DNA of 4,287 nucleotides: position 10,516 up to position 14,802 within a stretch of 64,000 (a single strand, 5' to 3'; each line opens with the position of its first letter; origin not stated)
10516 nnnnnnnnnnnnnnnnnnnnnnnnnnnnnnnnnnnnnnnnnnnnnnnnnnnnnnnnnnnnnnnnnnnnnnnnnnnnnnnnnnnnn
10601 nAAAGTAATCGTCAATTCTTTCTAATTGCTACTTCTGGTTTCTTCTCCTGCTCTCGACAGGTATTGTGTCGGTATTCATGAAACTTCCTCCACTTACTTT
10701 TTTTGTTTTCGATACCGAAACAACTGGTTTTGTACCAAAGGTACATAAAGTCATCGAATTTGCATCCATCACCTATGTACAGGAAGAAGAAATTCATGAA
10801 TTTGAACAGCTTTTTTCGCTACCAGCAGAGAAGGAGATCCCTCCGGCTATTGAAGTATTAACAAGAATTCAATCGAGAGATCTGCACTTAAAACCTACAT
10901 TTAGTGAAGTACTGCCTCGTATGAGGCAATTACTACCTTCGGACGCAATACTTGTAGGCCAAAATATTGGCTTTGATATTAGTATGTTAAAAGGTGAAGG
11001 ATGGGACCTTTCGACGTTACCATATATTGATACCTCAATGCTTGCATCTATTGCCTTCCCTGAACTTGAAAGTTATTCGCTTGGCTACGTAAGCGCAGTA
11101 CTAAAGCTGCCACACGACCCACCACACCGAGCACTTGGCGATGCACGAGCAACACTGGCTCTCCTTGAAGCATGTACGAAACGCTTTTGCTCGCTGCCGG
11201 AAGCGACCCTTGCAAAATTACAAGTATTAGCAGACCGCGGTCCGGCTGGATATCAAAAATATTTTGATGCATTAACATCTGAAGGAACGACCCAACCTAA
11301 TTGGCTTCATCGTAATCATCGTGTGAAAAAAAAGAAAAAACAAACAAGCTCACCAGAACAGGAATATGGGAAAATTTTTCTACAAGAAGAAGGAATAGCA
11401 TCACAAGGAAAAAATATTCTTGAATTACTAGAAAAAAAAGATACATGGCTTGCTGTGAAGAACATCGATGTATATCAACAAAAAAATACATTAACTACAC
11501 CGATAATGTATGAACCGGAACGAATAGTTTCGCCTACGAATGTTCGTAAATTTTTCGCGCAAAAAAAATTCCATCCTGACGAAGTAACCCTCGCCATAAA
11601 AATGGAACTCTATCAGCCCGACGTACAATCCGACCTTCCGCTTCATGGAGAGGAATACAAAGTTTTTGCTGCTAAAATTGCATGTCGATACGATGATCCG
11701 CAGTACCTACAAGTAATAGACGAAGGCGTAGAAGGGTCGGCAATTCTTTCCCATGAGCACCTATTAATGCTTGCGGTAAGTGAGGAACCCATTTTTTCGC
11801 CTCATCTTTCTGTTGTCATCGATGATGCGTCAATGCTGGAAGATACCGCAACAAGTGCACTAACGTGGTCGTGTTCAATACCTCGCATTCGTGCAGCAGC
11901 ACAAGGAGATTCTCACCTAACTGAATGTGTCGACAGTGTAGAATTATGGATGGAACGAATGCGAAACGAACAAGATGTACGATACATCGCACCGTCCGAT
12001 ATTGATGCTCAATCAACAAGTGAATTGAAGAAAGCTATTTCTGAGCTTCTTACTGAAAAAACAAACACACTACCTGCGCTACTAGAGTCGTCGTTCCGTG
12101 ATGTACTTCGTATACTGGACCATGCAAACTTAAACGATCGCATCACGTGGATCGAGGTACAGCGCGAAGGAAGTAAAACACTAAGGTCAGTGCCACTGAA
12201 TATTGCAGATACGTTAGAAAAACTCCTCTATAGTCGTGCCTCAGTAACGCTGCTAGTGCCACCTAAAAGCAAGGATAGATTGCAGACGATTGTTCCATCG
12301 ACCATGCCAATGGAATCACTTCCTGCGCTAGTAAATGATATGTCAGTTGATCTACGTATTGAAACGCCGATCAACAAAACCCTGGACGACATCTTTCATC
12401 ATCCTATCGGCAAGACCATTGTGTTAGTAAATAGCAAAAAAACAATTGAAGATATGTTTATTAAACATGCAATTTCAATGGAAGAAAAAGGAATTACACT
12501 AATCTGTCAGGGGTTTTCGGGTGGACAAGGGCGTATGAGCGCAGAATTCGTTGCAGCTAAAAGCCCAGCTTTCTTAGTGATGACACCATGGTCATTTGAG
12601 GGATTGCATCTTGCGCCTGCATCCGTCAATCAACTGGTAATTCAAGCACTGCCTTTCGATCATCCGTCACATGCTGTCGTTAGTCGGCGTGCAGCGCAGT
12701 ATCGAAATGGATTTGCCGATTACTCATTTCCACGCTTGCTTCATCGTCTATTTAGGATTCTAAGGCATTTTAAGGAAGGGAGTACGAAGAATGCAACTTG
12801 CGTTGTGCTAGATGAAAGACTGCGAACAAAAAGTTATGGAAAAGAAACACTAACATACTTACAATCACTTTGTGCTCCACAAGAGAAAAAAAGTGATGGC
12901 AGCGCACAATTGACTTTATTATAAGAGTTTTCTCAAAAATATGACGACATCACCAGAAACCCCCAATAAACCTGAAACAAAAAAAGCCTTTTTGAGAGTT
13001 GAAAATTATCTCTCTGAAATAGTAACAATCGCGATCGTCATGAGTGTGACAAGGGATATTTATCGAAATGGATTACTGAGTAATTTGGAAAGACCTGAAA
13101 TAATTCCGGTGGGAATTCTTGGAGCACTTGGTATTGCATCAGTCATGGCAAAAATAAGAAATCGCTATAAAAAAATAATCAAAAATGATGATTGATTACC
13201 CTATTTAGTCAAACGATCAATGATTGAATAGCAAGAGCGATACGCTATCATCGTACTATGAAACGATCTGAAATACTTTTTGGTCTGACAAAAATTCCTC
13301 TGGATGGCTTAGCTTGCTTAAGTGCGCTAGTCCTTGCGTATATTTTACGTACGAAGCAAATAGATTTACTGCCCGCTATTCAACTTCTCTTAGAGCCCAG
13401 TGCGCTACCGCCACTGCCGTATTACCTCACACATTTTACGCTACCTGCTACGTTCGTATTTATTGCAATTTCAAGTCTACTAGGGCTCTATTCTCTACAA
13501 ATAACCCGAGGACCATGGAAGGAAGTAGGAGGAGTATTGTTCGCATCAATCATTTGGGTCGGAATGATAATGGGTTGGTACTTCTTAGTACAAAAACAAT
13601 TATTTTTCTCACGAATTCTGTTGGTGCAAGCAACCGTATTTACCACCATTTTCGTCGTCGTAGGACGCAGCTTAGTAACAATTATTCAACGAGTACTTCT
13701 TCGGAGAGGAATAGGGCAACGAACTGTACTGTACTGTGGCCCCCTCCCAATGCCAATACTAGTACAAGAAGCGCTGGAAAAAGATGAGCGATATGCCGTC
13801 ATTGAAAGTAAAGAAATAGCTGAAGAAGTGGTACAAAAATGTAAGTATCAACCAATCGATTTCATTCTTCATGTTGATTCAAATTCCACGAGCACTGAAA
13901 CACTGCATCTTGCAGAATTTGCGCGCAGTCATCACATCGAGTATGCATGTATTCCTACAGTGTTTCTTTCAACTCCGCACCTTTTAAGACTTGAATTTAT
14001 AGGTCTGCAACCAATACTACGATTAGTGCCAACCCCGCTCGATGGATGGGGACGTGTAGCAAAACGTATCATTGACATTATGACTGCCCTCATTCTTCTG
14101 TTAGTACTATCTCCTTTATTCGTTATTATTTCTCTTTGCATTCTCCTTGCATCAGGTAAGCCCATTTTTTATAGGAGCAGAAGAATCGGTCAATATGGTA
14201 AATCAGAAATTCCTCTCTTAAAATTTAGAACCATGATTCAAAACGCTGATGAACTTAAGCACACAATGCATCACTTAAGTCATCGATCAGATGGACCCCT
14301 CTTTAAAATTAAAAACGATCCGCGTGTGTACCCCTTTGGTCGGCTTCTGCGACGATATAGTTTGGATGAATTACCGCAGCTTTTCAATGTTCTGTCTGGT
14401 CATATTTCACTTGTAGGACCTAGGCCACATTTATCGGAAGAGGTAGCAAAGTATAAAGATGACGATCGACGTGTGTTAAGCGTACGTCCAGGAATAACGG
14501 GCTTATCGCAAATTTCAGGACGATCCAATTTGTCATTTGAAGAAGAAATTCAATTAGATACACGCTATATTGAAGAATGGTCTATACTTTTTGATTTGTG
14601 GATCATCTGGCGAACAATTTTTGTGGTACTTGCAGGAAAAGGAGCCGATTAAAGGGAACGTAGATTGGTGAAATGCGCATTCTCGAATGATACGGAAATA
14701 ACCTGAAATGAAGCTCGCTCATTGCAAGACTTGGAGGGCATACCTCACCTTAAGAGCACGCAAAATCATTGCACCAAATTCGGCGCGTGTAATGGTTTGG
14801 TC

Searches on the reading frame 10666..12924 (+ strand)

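Call 52: search_protein_families(library=pfam, proteins=[window:10666-12924:+], max_evalue=0.001)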
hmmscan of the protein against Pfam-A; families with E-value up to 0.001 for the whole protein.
window:10666-12924:+ (752 aa): 3 families
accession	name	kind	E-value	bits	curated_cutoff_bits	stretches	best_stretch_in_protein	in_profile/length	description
PF00929.31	RNase_T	-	6.9e-26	92.2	24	1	14-167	2-164/164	Exonuclease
PF13307.12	Helicase_C_2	-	5.6e-08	33.4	25.3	1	581-733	9-168/170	Helicase C-terminal domain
PF21762.3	DEDDh_C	-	0.00032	21.3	27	1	91-167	105-185/188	DNA polymerase III subunit epsilon-like, C-terminal domain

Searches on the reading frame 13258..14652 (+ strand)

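Call 52: search_protein_families(library=pfam, proteins=[window:13258-14652:+], max_evalue=0.001)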
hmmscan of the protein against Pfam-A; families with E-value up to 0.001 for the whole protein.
window:13258-14652:+ (464 aa): 2 families
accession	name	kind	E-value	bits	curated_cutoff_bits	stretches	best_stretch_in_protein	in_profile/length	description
PF02397.22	Bac_transf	-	1e-62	211.3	27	1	269-458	1-178/179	Bacterial sugar transferase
PF13727.12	CoA_binding_3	-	8.5e-05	23.1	25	1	74-158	2-84/175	CoA-binding domain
